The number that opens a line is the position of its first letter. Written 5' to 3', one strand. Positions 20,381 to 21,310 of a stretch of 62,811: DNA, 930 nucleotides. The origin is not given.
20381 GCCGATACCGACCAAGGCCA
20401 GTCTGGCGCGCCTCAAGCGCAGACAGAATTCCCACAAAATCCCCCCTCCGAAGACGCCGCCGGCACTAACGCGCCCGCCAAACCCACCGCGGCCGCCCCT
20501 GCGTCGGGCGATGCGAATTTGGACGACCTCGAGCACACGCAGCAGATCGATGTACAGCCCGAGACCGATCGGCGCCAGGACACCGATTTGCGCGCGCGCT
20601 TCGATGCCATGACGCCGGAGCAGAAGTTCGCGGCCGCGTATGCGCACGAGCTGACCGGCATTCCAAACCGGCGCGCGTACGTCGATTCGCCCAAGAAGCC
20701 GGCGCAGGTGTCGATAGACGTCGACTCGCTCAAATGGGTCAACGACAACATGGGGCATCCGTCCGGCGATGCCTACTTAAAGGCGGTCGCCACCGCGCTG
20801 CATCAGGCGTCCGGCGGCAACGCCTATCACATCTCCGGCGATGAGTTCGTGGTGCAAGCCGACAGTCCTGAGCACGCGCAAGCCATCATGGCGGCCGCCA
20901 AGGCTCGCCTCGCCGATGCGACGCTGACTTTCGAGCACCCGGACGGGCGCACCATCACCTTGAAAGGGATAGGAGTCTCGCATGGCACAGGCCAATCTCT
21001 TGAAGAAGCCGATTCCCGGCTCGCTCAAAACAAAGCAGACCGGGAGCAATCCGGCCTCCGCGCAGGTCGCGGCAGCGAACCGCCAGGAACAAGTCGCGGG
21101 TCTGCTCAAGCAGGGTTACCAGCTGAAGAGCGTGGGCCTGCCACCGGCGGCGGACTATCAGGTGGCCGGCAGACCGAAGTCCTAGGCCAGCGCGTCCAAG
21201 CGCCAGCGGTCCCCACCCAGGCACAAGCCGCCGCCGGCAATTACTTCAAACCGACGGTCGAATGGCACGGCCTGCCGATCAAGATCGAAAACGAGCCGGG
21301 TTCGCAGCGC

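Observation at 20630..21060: A catalytically plausible GGDEF (SGDEF) domain inside a presumably injected protein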

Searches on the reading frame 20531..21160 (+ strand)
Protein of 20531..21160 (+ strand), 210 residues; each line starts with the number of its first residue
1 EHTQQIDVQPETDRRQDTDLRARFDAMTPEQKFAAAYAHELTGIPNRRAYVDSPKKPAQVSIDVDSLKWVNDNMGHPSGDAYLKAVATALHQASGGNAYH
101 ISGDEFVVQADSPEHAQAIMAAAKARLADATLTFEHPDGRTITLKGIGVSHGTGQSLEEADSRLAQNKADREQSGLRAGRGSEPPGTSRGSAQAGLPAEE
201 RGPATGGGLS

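Call 6: search_solved_structures(query=window:20531-21160:+, max_evalue=0.01, show_alignments=4)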
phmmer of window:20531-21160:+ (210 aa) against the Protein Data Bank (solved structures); distinct sequences matched with E-value up to 0.01: 36.
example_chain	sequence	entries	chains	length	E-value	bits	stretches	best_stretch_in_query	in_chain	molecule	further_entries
8wcn_A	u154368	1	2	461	5.7e-08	36.1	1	54-208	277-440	Diguanylate cyclase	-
5m3c_A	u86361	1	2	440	2.3e-06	30.8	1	55-117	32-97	Diguanylate cyclase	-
4zve_A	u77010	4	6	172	5.6e-06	29.6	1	57-145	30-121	Diguanylate cyclase DosC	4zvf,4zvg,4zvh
3i5b_A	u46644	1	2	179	6.5e-06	29.4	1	58-176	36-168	WspR response regulator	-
9t28_A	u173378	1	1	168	7.2e-06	29.2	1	58-168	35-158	diguanylate cyclase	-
3tvk_A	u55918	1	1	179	8.3e-06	29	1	59-172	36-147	Diguanylate cyclase DgcZ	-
3i5c_A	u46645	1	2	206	9.6e-06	28.8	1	58-176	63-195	Fusion of General control protein GCN4 and WSPR response regulator protein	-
4yme_A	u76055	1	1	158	1.1e-05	28.6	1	56-150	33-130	sensory box/GGDEF family protein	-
3icl_A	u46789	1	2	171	1.7e-05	28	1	59-159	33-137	EAL/GGDEF domain protein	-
3bre_A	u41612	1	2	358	2.5e-05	27.4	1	58-177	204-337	Probable two-component response regulator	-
4h54_A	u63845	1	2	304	3e-05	27.2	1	59-171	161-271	Diguanylate cyclase YdeH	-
5xgb_A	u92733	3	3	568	4e-05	26.8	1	56-134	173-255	Uncharacterized protein | Uncharacterized protein PA0861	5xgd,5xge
4zmm_A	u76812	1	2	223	6.5e-05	26.1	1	9-164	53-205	diguanylate cyclase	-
1w25_A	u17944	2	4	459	6.7e-05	26.1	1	35-158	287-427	STALKED-CELL DIFFERENTIATION CONTROLLING PROTEIN | RESPONSE REGULATOR PLED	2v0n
2wb4_A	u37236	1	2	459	6.7e-05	26.1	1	35-158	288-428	DIGUANYLATE CYCLASE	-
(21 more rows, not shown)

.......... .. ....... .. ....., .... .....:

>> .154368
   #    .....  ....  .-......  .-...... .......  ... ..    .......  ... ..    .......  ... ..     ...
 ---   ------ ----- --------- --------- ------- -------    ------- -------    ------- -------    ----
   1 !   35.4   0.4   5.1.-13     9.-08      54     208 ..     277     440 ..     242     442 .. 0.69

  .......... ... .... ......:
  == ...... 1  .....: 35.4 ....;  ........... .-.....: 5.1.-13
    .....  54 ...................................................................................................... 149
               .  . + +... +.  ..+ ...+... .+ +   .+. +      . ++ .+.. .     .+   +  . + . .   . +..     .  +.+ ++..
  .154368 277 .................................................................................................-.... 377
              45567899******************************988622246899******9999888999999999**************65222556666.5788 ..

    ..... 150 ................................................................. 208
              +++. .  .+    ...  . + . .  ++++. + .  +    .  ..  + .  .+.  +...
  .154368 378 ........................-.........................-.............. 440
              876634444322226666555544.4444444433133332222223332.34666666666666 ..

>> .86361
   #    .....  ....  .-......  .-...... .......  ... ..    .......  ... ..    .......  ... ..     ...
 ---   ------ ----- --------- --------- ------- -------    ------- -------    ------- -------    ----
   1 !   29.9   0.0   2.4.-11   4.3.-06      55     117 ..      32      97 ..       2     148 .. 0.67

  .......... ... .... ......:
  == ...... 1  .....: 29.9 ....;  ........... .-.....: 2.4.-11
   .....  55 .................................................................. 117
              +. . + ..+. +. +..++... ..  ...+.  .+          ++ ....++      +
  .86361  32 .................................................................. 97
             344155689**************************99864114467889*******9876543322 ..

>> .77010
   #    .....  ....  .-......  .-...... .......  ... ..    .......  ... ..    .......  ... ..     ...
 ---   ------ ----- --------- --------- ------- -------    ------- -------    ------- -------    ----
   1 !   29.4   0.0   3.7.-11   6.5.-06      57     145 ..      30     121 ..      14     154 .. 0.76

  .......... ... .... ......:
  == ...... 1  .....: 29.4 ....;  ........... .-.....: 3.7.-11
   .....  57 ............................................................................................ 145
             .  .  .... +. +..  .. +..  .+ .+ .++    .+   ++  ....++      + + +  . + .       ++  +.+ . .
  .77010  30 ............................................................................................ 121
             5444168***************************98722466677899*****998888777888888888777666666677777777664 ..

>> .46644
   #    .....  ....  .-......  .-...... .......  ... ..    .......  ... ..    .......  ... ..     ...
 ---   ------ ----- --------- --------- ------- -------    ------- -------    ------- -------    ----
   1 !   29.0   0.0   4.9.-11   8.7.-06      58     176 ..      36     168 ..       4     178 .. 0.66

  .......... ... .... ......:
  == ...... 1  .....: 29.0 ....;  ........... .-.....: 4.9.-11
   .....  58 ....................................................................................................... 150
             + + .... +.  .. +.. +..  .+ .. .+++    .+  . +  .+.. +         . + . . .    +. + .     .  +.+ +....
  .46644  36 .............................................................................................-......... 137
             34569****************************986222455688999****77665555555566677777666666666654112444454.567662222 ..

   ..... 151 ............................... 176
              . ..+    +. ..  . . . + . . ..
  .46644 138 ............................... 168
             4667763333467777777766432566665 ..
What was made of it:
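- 20717..20725 (+): D783-V-D785, the metal-binding DxD (PleD D327/D329). Alignments to WspR, DosC and 8wcn (call 6).
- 20732..20770 (+): K788, N791 and D800: the phosphate contact and the guanine-specifying Asn/Asp (PleD K332, N335, D344). Call 6 alignments.
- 20807..20818 (+): A813-S-G-G816 at the position of the RxxD inhibitory site (I-site absent). In the WspR alignment the I-site Arg falls in a 3-residue deletion and the Asp aligns with G816 (call 6).
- Checked: In the WspR alignment the I-site Arg falls in a 3-residue deletion (call 6).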

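Call 10: find_homologous_proteins(query=window:20573-21115:+, max_evalue=0.001)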
Query window:20573-21115:+ (181 aa): 8 proteins with E <= 0.001 among 279 candidates.
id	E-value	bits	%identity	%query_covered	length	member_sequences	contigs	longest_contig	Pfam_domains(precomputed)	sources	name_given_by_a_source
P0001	3.2e-35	140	46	93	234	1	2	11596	PF00990.27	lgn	-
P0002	4.3e-35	139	46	94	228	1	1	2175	PF00990.27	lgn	-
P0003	1.0e-34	138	43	100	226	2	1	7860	PF00990.27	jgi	jgi:diguanylate cyclase (GGDEF)-like protein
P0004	1.7e-32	131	44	94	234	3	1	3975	PF00990.27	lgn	-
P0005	4.9e-31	126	44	90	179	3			PF00990.27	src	-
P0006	2.4e-17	81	59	41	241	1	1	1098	PF00990.27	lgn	-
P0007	4.5e-5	41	30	72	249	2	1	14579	PF13426.14,PF00990.27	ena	-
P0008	6.5e-4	38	40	37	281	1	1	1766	PF00990.27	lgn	-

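Call 12: find_encoding_contigs(protein=P0001, flank=6000, max_places=3)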
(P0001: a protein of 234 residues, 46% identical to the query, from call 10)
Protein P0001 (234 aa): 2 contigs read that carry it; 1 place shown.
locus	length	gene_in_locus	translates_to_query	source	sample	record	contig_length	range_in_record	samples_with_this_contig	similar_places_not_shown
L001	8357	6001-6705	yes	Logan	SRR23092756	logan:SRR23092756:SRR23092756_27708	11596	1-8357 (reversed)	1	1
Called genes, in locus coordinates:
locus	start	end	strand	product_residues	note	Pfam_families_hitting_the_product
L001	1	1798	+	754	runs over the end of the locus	-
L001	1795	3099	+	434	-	PF08323:Glyco_transf_5 (faint), PF13439:Glyco_transf_4, PF20706:GT4-conflict, PF13579:Glyco_trans_4_4, PF00534:Glycos_transf_1, PF13692:Glyco_trans_1_4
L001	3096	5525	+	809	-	PF01663:Phosphodiest (weak), PF03372:Exo_endo_phos, PF23226:Exo_endo_phos_PGAP2IP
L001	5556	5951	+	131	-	PF18856:baeRF_family12 (faint), PF10116:Host_attach (weak)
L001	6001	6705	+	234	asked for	PF00990:GGDEF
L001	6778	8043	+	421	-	PF00483:NTP_transferase, PF12804:NTP_transf_3 (weak), PF25247:LbH_GLGC (faint), PF00132:Hexapep (faint), PF24894:Hexapep_GlmU, PF25084:LbH_EIF2B (weak)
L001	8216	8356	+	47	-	?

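Call 13: find_encoding_contigs(protein=P0003, flank=6000, max_places=3)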
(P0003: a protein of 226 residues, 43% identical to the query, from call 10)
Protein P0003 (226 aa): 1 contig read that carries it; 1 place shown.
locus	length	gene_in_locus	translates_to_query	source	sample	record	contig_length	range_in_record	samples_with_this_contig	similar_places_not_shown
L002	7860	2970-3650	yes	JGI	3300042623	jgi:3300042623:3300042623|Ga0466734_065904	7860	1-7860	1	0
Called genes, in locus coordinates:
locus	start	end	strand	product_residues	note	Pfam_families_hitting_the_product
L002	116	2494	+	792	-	PF01663:Phosphodiest (faint), PF03372:Exo_endo_phos, PF23226:Exo_endo_phos_PGAP2IP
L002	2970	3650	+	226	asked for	PF00990:GGDEF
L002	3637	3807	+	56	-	-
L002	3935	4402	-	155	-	PF00210:Ferritin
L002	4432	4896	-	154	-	PF00210:Ferritin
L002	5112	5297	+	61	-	PF04324:Fer2_BFD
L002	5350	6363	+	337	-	PF01547:SBP_bac_1, PF13531:SBP_bac_11, PF13416:SBP_bac_8, PF13343:SBP_bac_6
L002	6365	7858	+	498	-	?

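Call 20: search_dna_similar(query=window:20573-21115:+, collection=phages, mode=protein, max_rows=30, max_evalue=0.001)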
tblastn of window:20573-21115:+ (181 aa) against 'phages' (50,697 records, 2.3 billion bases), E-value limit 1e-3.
Records with a match: 80; places in all: 80; records where one place covers at least 80% of the query: 48.
Best place of each record, by identity: <60% 80.
By first word of the organism name: Pseudomonas 39; Bacteriophage 27; Bordetella 9; Salmonella 2; Klebsiella 2; Escherichia 1.
By host as written in the record: - 30; Pseudomonas aeruginosa PAO1 16; Pseudomonas aeruginosa 12; Bordetella bronchiseptica ATCC 10580 9; Pseudomonas aeruginosa PA14 3; Pseudomonas sp. 2; Klebsiella pneumoniae ST16-OXA48 2; Pseudomonas aeruginosa W04 (clinical isolate) 1; and 5 more.
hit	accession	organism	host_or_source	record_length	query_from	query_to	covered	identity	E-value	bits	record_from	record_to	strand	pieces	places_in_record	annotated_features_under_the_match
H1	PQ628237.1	Pseudomonas phage vanta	Pseudomonas aeruginosa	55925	1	176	97%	38.3%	3e-23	101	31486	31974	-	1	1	hypothetical protein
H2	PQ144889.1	Pseudomonas phage NEU2024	Pseudomonas aeruginosa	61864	1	171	94%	39.1%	3e-26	109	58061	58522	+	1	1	putative diguanylate-cyclase GGDEF-like protein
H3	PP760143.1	Pseudomonas phage vB_Pae_HLL23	Pseudomonas aeruginosa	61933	1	171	94%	38.5%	9e-25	105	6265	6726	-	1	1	diguanylate-cyclase GGDEF domain protein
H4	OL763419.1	Pseudomonas phage Churro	Pseudomonas aeruginosa PAO1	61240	12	171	88%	41.1%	2e-26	110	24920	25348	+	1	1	putative diguanylate-cyclase GGDEF-like protein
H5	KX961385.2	Bordetella phage LK3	Bordetella bronchiseptica ATCC 10580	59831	1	170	94%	38.6%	1e-19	91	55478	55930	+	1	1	putative diguanylate-cyclase GGDEF domain protein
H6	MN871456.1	Pseudomonas phage Pa-C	Pseudomonas aeruginosa PAO1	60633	1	171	94%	37.9%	4e-24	103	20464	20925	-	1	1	record has no annotation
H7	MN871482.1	Pseudomonas virus PaSz-6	Pseudomonas aeruginosa PAO1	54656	1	171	94%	37.9%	5e-24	103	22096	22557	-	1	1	record has no annotation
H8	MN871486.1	Pseudomonas phage PaSz-9_45_61k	Pseudomonas aeruginosa PAO1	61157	1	171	94%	37.9%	5e-24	103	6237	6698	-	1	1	record has no annotation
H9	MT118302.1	Pseudomonas phage Epa38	Pseudomonas sp.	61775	6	171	92%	38.9%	3e-20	92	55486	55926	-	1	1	hypothetical protein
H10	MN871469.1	Pseudomonas phage Pa-S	Pseudomonas aeruginosa PAO1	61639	1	171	94%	37.4%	4e-24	103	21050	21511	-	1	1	record has no annotation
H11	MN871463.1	Pseudomonas phage Pa-L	Pseudomonas aeruginosa PAO1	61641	1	171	94%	37.4%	4e-24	103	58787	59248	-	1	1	record has no annotation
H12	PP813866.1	Pseudomonas phage vB_PaeS_FBPa53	Pseudomonas sp.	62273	1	171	94%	37.4%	4e-24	103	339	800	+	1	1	hypothetical protein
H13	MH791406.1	Pseudomonas phage PaSz-4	Pseudomonas aeruginosa PAO1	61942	1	171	94%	37.4%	9e-24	102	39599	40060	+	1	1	diguanylate-cyclase GGDEF domain protein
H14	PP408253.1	Pseudomonas phage vB_Pa-PAC6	Pseudomonas aeruginosa PA14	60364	1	171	94%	37.4%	3e-23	101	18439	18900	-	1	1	diguanylate-cyclase GGDEF domain protein | hypothetical protein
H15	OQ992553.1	Pseudomonas phage Clover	Pseudomonas aeruginosa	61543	12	171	88%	39.9%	7e-26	108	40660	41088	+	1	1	hypothetical protein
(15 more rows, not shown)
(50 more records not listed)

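Call 21: get_annotated_region(hit=H13, flank=7000)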
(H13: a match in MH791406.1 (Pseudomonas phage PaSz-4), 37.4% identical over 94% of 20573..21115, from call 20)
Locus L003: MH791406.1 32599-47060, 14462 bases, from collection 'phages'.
description: UNVERIFIED: Pseudomonas phage PaSz-4, complete genome.
organism: Pseudomonas phage PaSz-4 (NCBI taxid 2419749)
taxonomy: Viruses; Duplodnaviria; Heunggongvirae; Uroviricota; Caudoviricetes; Mesyanzhinovviridae; Rabinowitzvirinae; Yuavirus
host: Pseudomonas aeruginosa PAO1; source: river; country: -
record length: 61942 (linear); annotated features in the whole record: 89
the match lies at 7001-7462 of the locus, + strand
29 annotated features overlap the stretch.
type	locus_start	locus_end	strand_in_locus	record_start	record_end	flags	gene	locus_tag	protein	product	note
CDS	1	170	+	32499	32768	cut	-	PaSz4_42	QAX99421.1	hypothetical protein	hypothetical protein ORF073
CDS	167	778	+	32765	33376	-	-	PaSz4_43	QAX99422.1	putative pyrophosphatase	-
CDS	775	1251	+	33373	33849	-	-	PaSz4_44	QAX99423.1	hypothetical protein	-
misc_feature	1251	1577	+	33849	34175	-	-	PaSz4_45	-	-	similar to hypothetical protein; hypothetical protein ORF076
CDS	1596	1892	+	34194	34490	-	-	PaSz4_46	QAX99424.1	hypothetical protein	-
CDS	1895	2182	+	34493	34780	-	-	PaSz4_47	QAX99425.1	hypothetical protein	hypothetical protein MP1412_36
CDS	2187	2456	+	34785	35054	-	-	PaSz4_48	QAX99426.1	hypothetical protein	hypothetical protein MP1412_37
CDS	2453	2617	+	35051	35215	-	-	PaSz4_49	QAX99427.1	hypothetical protein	hypothetical protein ORF080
CDS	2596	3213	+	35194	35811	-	-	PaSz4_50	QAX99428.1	hypothetical protein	hypothetical protein MP1412_39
CDS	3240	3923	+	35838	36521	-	-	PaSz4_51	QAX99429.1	hypothetical protein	hypothetical protein ORF082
CDS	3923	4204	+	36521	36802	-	-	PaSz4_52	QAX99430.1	hypothetical protein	hypothetical protein MP1412_40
CDS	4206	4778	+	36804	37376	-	-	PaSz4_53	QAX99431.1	exonuclease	-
CDS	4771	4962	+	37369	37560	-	-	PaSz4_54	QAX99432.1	RNA polymerase-binding protein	-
CDS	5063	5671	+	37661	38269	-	-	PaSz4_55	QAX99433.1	hypothetical protein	hypothetical protein MP1412_42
CDS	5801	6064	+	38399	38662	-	-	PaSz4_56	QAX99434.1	hypothetical protein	-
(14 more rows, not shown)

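Call 22: get_annotated_region(hit=H5, flank=7000)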
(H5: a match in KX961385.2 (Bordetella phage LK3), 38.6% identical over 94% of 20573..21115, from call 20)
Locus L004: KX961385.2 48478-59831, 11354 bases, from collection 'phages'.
description: Bordetella phage LK3, complete genome.
organism: Bordetella phage LK3 (NCBI taxid 1926943)
taxonomy: Viruses; Duplodnaviria; Heunggongvirae; Uroviricota; Caudoviricetes; Mesyanzhinovviridae; Rabinowitzvirinae; Vojvodinavirus; Bordetella virus CN1
host: Bordetella bronchiseptica ATCC 10580; source: -; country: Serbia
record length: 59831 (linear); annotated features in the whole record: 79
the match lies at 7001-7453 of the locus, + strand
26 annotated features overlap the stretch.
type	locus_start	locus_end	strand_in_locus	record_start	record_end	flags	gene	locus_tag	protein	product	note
CDS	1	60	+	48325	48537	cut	-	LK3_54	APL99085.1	hypothetical protein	ORF54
CDS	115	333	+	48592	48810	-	-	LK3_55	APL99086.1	hypothetical protein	ORF55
CDS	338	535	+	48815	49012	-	-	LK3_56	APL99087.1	hypothetical protein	ORF56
CDS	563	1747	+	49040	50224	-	-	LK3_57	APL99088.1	hypothetical protein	ORF57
CDS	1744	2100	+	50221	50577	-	-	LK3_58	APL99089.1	hypothetical protein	ORF58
CDS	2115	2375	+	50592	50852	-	-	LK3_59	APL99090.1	hypothetical protein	ORF59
CDS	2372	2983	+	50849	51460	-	-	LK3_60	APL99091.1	putative pyrophosphatase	ORF60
CDS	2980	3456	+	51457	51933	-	-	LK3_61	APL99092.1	hypothetical protein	ORF61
CDS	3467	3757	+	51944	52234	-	-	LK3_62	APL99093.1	hypothetical protein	ORF62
CDS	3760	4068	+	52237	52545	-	-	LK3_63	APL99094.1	hypothetical protein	ORF63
CDS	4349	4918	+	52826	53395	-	-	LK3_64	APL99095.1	putative ribonuclease T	ORF64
CDS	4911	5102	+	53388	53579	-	-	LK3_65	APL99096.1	putative RNA polymerase-binding protein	ORF65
CDS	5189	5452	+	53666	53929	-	-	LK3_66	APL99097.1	hypothetical protein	ORF66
CDS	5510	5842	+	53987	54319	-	-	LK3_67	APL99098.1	hypothetical protein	ORF67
CDS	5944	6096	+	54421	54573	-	-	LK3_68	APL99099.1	hypothetical protein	ORF68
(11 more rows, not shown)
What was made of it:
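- Stand-alone homologues sit next to antirestriction genes in Yuavirus and Vojvodinavirus (calls 21, 22). The homologous stand-alone genes in Yuavirus and Vojvodinavirus lie among non-structural genes and are presumably expressed inside the infected or lysogenic cell (calls 21, 22).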

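Call 27: predict_structure(alignment_id=A2)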
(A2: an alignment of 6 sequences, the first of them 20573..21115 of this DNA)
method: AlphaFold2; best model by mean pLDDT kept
length: 181 residues; sequences in the alignment: 6
mean_pLDDT: 90.8   pTM: 0.84
mean pLDDT of the five models: 90.8, 90.8, 90.5, 90.5, 86.7
residues with pLDDT >= 90: 125; 70-90: 49; 50-70: 6; < 50: 1
segments of 3 or more residues with pLDDT < 50: none
pLDDT, mean of each block of 10 residues (from residue 1): 70 87 94 96 97 91 94 98 96 98 98 92 86 95 97 93 84 75 47
secondary structure, 60 per line:
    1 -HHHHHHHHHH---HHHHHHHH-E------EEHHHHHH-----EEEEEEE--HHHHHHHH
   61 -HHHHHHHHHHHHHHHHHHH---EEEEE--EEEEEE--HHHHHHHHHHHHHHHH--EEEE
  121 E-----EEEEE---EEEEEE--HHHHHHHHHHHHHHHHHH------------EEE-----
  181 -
elements in order: H2-11 H15-22 H33-38 E44-50 H53-60 H62-80 E84-88 E91-96 H99-114 E117-121 E127-131 E135-140 H143-160 E173-175
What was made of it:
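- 20561..21088 (+): Compact GGDEF (SGDEF) diguanylate-cyclase module, aa 731-906, including the clade-specific N-terminal Arg-rich helices and the C-terminal tail. AF2 pLDDT 90.8 (call 27).
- On GGDEF diguanylate cyclase (Pfam PF00990): AF2 pLDDT 90.8 and pTM 0.84 (call 27).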

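Call 28: search_protein_representatives(alignment_id=A2)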
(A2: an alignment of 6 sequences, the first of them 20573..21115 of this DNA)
Query: 6 sequences, 212 profile positions. Proteins with E-value up to 0.001 (for the whole library): 184952; up to 1e-10: 3508; up to 1e-30: 658. The best 150 are listed.
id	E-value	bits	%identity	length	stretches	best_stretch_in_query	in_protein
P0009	1.0e-91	322.7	-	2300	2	14-204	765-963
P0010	3.9e-88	310.9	-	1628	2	10-186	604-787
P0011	4.4e-88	310.7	-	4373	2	7-193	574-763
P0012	6.9e-79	280.7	-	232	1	2-199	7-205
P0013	4.9e-74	264.8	-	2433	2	32-193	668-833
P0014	6.4e-73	261.2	-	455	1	13-199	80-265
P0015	2.6e-69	249.4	-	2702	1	14-193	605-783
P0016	8.9e-69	247.7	-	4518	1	13-201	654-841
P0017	3.9e-68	245.6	-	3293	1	12-198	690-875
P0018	2.7e-67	242.8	-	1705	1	3-200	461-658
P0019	2.0e-66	240.0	-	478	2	32-190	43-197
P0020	2.0e-66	239.9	-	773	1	3-190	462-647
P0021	2.8e-66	239.5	-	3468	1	14-199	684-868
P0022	9.2e-66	237.8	-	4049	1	12-198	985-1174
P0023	1.1e-65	237.5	-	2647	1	13-198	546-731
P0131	6.1e-54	199.2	-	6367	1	5-190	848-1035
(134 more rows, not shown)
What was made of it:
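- On GGDEF diguanylate cyclase (Pfam PF00990): Tandem copies in 9 of 150 relatives hint at a dimer requirement (call 28).
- Closest known: GGDEF domains in phage/prophage polyvalent proteins. Different: Here a dedicated compact clade is found in at least 658 clusters at 50% identity (call 28).
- A profile search gives 658 clusters at E<=1e-30, and most of the top 150 are 1000-6367 aa (call 28).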

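Call 36: fold_search(model_id=the predicted structure, library=pdb)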
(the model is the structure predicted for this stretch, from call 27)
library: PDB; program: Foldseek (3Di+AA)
matches with E <= 10: 782; with E <= 0.001: 90
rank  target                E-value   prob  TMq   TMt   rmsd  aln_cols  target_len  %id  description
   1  7e6g_A                1.0e-08  1.00  0.62  0.44   7.4       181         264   20  Crystal structure of diguanylate cyclase SiaD in complex with its activator SiaC from Pseudomonas aeruginosa (released 2021-09-22)
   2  4urg_B                1.0e-08  1.00  0.53  0.60   4.7       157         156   20  Crystal Structure of GGDEF domain from T.maritima (active-like dimer) (released 2014-10-08)
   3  3bre_B                1.2e-08  1.00  0.62  0.35   6.3       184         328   23  Crystal Structure of P.aeruginosa PA3702 (released 2008-04-01)
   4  3bre_A                1.2e-08  1.00  0.57  0.33   8.9       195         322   24  Crystal Structure of P.aeruginosa PA3702 (released 2008-04-01)
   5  4urs_A                1.6e-08  1.00  0.56  0.62   4.3       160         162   24  Crystal Structure of GGDEF domain from T.maritima (released 2014-10-08)
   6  4urg_A                2.2e-08  1.00  0.52  0.61   4.5       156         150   25  Crystal Structure of GGDEF domain from T.maritima (active-like dimer) (released 2014-10-08)
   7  9g85_A                2.3e-08  1.00  0.59  0.26   4.0       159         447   26  Structure of Response regulator PleD in complex with c-diGMP and ppGpp (released 2025-08-06)
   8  6ttr_A                3.4e-08  1.00  0.64  0.61   6.8       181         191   19  Crystal Structure of the coiled coil and GGDEF domain of DgcB from Caulobacter crescentus in complex with c-di-GMP (released 2021-01-13)
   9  9g85_C                4.1e-08  1.00  0.54  0.25   5.6       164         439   23  Structure of Response regulator PleD in complex with c-diGMP and ppGpp (released 2025-08-06)
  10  7e6g_B                6.1e-08  1.00  0.63  0.45   8.8       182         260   20  Crystal structure of diguanylate cyclase SiaD in complex with its activator SiaC from Pseudomonas aeruginosa (released 2021-09-22)
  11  3i5c_A                6.5e-08  1.00  0.61  0.56   5.8       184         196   23  Crystal structure of a fusion protein containing the leucine zipper of GCN4 and the GGDEF domain of WspR from Pseudomo (released 2009-08-18)
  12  4zvg_A                6.5e-08  1.00  0.55  0.59   5.0       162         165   23  Crystal structure of GGDEF domain of the E. coli DosC - form III (released 2015-11-11)
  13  9g85_B                7.4e-08  1.00  0.56  0.25   4.6       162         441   23  Structure of Response regulator PleD in complex with c-diGMP and ppGpp (released 2025-08-06)
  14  4h54_B                7.9e-08  1.00  0.56  0.40   4.8       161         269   23  Crystal structure of the diguanylate cyclase DgcZ (released 2013-07-03)
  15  4yme                  7.9e-08  1.00  0.54  0.62   4.5       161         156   26  Crystal structure of a sensory box/GGDEF family protein (CC_0091) from Caulobacter crescentus CB15 at 1.40 A resolution  (released 2015-04-01)
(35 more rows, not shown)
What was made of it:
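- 20561..21088 (+): Foldseek PDB matches are all GGDEF-domain proteins (call 36).
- On GGDEF diguanylate cyclase (Pfam PF00990): The 50 listed Foldseek PDB hits are all GGDEF-domain proteins, with probability 1.00 and TMq 0.47-0.64 (call 36).
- Closest known: Canonical bacterial diguanylate cyclases. Same: Same fold and same catalytic, metal and guanine-binding residues (calls 6, 36).
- Checked: An AF2 model of aa 735-915 has pLDDT 90.8 (call 27), and its 50 listed Foldseek PDB matches are all GGDEF-domain proteins, mostly diguanylate cyclases (call 36).
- The closest structures are all bona fide GGDEF domains rather than Cas10 or Thg1 (call 36).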
